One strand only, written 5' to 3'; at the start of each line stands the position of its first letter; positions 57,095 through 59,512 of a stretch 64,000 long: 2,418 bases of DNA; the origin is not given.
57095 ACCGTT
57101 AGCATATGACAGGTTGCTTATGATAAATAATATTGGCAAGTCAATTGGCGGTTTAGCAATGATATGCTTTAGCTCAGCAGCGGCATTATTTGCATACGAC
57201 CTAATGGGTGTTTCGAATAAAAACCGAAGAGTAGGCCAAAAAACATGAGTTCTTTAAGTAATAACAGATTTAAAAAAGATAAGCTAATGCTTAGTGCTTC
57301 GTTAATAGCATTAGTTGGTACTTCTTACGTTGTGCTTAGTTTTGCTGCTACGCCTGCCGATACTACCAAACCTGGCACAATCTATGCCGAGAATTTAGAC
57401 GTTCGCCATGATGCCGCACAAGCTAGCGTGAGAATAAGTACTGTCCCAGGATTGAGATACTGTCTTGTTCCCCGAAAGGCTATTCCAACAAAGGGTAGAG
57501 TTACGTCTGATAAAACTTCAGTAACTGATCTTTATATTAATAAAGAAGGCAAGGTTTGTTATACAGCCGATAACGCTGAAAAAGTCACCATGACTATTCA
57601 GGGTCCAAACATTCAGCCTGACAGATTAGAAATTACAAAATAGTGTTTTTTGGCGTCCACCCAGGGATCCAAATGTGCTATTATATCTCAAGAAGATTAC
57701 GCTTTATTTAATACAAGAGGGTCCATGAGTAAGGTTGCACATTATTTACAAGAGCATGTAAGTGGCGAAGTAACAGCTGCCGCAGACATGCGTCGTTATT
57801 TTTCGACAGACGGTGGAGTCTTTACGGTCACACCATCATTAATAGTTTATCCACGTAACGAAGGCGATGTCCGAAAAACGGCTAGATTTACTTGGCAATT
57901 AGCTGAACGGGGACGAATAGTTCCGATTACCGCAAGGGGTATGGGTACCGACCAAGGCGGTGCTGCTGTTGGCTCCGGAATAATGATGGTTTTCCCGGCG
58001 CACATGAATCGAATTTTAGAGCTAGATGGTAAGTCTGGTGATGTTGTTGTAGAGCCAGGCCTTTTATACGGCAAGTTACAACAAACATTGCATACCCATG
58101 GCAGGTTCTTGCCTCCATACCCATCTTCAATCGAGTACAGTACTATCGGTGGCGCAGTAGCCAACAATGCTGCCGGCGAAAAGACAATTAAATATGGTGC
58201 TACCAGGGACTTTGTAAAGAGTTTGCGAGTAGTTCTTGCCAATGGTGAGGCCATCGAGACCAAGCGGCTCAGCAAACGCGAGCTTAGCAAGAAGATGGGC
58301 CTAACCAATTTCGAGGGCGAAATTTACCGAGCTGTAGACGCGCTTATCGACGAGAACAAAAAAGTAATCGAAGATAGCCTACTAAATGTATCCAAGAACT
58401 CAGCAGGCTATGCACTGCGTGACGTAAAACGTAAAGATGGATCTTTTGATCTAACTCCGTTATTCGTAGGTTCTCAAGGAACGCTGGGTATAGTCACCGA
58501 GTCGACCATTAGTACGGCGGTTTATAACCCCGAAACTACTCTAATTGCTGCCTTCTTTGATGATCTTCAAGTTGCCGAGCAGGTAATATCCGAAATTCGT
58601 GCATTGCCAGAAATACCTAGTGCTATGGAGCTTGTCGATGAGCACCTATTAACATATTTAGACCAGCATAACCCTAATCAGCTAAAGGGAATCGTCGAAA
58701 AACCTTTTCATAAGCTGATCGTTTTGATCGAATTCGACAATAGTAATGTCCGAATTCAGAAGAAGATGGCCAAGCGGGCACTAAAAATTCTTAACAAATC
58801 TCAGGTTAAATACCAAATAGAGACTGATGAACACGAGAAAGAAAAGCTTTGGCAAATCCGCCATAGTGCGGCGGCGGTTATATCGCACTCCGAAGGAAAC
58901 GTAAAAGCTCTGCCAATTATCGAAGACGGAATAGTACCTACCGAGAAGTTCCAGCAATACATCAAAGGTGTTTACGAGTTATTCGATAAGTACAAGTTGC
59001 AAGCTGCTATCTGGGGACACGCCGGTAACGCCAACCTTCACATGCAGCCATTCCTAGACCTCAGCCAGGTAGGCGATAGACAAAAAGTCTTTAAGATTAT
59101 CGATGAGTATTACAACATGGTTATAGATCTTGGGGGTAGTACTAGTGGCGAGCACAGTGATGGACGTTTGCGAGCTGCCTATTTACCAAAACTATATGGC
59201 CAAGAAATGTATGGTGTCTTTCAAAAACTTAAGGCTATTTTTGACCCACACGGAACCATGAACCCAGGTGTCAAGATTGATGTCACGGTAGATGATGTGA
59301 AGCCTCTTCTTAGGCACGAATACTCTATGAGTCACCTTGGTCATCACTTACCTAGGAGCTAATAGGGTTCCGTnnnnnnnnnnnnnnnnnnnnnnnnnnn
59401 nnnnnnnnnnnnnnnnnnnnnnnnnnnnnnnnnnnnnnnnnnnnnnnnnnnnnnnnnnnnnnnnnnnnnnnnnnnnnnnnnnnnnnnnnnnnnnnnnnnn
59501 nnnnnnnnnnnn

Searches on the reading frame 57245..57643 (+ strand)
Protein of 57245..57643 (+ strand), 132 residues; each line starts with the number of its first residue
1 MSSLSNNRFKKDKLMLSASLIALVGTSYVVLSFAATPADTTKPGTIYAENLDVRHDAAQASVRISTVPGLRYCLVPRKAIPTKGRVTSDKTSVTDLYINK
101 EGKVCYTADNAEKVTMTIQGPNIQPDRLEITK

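Call 15: search_protein_families(library=pfam, proteins=[window:57245-57643:+], max_evalue=0.01)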
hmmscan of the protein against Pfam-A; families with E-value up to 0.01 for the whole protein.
window:57245-57643:+ (132 aa): 0 families

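Call 47: find_encoding_contigs(protein=window:57245-57640:+, flank=10000, max_places=3)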
Protein seq(132 aa) (132 aa): 1 contig read that carries it; 1 place shown.
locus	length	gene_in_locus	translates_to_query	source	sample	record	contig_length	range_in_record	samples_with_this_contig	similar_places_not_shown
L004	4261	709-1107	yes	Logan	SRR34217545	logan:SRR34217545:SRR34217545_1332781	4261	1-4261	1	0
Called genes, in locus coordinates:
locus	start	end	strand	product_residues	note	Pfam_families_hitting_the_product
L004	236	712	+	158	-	-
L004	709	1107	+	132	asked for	-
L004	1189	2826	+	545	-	PF01565:FAD_binding_4, PF02913:FAD-oxidase_C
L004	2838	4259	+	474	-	?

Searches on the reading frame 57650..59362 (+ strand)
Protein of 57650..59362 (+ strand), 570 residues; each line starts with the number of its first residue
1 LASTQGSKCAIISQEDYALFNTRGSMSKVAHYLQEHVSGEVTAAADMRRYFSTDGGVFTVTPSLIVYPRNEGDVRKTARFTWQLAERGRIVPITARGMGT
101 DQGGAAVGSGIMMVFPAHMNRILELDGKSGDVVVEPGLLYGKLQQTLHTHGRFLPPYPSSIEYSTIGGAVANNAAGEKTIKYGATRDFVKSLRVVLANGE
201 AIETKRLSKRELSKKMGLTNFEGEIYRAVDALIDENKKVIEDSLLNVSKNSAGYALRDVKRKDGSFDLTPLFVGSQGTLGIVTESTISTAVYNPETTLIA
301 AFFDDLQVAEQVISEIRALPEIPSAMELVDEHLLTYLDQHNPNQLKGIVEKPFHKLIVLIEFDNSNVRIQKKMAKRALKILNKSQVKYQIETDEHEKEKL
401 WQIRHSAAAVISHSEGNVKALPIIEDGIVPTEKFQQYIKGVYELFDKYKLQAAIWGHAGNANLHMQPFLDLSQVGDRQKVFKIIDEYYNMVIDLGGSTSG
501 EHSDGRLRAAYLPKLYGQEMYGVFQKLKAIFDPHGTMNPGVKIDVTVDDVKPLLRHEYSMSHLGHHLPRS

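Call 15: search_protein_families(library=pfam, proteins=[window:57650-59362:+], max_evalue=0.01)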
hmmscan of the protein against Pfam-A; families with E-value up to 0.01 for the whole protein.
window:57650-59362:+ (570 aa): 2 families
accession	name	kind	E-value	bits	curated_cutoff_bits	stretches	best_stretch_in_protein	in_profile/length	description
PF02913.24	FAD-oxidase_C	-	5.4e-49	167.6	21.2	1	295-540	4-246/248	FAD linked oxidases, C-terminal domain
PF01565.28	FAD_binding_4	-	4.3e-32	111.1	26.4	1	62-204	1-138/139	FAD binding domain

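Call 45: find_encoding_contigs(protein=window:57650-59359:+, flank=10000, max_places=3)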
Protein window:57650-59359:+ (570 aa): no gene with exactly this product is on record in the collection.
